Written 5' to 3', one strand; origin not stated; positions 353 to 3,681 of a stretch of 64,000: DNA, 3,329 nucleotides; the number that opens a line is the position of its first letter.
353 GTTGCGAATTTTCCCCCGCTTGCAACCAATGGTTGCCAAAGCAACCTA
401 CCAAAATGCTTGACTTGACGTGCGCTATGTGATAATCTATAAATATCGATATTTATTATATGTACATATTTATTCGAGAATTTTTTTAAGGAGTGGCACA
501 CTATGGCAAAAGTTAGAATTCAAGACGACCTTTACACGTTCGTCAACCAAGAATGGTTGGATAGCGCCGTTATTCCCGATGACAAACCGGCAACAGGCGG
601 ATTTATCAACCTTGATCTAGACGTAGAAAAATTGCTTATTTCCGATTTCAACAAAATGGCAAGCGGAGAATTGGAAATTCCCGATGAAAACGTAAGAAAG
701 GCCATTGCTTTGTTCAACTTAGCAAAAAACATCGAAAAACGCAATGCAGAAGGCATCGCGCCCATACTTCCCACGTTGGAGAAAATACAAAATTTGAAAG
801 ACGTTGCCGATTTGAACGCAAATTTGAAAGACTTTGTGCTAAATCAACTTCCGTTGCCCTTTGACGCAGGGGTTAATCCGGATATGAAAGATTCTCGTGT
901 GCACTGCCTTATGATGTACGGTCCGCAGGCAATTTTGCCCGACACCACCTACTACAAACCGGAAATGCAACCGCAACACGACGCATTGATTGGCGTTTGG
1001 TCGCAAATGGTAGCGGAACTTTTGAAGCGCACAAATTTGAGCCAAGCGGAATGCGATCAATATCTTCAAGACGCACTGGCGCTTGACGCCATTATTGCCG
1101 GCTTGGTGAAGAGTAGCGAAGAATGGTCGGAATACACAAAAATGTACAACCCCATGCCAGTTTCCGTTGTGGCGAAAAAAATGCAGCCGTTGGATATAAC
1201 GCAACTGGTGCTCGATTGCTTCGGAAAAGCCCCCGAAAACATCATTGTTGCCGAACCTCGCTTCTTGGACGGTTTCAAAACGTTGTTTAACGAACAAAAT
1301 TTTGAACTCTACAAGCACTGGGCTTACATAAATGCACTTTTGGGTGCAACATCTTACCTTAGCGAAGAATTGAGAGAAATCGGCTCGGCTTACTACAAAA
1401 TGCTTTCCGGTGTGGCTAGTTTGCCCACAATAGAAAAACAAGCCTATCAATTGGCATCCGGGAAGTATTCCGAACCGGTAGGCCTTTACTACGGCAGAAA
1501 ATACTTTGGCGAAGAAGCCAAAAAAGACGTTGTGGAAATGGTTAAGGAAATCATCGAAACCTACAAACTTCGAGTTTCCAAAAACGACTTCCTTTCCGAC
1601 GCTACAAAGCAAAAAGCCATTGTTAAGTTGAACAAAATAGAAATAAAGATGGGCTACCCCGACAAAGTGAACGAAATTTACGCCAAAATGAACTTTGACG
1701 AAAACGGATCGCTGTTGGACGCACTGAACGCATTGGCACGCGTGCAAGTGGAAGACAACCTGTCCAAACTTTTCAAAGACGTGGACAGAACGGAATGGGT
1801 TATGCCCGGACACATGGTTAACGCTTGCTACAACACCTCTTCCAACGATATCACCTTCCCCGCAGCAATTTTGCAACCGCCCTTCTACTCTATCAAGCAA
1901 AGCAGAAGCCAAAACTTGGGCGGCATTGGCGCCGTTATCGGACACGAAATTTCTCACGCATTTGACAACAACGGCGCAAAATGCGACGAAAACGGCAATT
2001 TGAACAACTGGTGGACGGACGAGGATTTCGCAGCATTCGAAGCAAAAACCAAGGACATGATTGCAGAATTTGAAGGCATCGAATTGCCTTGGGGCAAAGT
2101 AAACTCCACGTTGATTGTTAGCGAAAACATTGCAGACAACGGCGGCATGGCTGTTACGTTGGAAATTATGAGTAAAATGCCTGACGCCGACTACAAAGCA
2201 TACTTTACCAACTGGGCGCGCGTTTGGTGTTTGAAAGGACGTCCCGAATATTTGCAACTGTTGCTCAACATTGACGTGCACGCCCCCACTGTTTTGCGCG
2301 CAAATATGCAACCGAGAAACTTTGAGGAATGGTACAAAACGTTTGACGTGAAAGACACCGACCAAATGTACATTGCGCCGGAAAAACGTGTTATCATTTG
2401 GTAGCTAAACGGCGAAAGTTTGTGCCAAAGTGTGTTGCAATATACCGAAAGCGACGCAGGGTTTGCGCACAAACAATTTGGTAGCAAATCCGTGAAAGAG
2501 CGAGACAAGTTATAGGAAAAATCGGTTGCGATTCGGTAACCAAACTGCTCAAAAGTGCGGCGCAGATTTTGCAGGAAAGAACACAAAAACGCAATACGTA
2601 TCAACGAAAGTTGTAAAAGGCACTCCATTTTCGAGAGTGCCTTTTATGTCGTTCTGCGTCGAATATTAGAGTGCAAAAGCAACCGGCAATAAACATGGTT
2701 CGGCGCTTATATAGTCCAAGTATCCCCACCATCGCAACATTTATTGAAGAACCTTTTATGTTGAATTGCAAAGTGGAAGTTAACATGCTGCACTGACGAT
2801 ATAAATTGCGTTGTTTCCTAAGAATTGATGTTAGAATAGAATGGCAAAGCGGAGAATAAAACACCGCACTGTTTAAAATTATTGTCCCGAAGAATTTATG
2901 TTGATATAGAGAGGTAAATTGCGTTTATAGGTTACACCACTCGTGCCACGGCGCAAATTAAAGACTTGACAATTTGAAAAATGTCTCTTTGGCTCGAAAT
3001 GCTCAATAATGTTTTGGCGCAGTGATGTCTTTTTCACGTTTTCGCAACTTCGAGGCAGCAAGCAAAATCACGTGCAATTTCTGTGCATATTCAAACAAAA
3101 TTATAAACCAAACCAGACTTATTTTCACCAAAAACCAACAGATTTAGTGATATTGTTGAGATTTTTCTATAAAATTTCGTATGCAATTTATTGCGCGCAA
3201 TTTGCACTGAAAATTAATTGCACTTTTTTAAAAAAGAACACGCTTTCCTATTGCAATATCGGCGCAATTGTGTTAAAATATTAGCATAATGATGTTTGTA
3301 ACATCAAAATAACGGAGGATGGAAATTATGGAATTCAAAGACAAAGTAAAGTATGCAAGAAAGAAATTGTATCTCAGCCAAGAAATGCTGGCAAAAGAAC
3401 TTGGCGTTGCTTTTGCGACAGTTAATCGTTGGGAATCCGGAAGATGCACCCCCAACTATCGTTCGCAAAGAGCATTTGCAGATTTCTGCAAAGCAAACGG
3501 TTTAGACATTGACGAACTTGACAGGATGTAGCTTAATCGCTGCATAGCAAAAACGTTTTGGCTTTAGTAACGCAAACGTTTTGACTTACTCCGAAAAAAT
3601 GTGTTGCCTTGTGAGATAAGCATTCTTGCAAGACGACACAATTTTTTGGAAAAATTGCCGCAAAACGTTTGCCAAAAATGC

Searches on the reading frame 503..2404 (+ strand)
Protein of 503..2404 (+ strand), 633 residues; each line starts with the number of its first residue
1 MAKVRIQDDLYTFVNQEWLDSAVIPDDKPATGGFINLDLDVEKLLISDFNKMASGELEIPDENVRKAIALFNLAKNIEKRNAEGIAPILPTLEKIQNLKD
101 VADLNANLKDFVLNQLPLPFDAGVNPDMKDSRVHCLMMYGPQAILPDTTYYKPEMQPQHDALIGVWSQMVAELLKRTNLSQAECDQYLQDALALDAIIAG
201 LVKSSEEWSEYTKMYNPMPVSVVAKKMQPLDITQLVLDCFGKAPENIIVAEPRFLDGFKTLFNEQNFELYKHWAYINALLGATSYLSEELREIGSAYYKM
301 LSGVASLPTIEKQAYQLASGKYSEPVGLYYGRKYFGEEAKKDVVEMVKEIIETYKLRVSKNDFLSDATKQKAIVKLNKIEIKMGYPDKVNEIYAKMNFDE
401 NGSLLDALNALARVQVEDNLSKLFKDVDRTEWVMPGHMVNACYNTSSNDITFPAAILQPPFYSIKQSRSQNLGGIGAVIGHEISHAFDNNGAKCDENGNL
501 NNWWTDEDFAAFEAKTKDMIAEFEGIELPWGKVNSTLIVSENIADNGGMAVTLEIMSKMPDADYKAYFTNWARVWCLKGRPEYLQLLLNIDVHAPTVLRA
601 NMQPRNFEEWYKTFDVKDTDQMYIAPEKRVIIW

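Call 4: search_protein_families(library=pfam, proteins=[window:503-2404:+], max_evalue=0.01)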
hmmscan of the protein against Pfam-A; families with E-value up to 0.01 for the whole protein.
window:503-2404:+ (633 aa): 2 families
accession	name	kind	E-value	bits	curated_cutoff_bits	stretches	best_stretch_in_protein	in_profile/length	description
PF05649.18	Peptidase_M13_N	-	7.7e-77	259.7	32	1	7-386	2-381/381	Peptidase family M13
PF01431.27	Peptidase_M13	-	6.5e-59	199.4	24.5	1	440-630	1-205/205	Peptidase family M13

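Call 5: search_protein_families(library=ncbifam, proteins=[window:503-2404:+], max_evalue=0.01)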
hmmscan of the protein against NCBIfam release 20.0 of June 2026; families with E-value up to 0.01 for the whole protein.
window:503-2404:+ (633 aa): 1 family
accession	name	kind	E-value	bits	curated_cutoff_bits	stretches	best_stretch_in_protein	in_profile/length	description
NF052391.1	endpepPepOLacoc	equivalog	7e-218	725.3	1000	1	4-633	2-627/627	endopeptidase PepO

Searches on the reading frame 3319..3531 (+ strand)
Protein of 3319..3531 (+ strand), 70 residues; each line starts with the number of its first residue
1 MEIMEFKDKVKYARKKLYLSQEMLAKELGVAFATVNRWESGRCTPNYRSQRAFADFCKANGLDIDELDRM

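Call 34: search_protein_families(library=pfam, proteins=[window:3319-3531:+], max_evalue=0.001)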
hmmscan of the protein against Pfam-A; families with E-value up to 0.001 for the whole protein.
window:3319-3531:+ (70 aa): 3 families
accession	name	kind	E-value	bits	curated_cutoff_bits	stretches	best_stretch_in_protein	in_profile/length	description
PF01381.28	HTH_3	-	2.5e-10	40.7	23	1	10-42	1-33/55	Helix-turn-helix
PF13560.12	HTH_31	-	1.9e-08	34.9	27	1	13-67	9-64/64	Helix-turn-helix domain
PF12844.13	HTH_19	-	0.00087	19.6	30.2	0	10-48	4-42/64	Helix-turn-helix domain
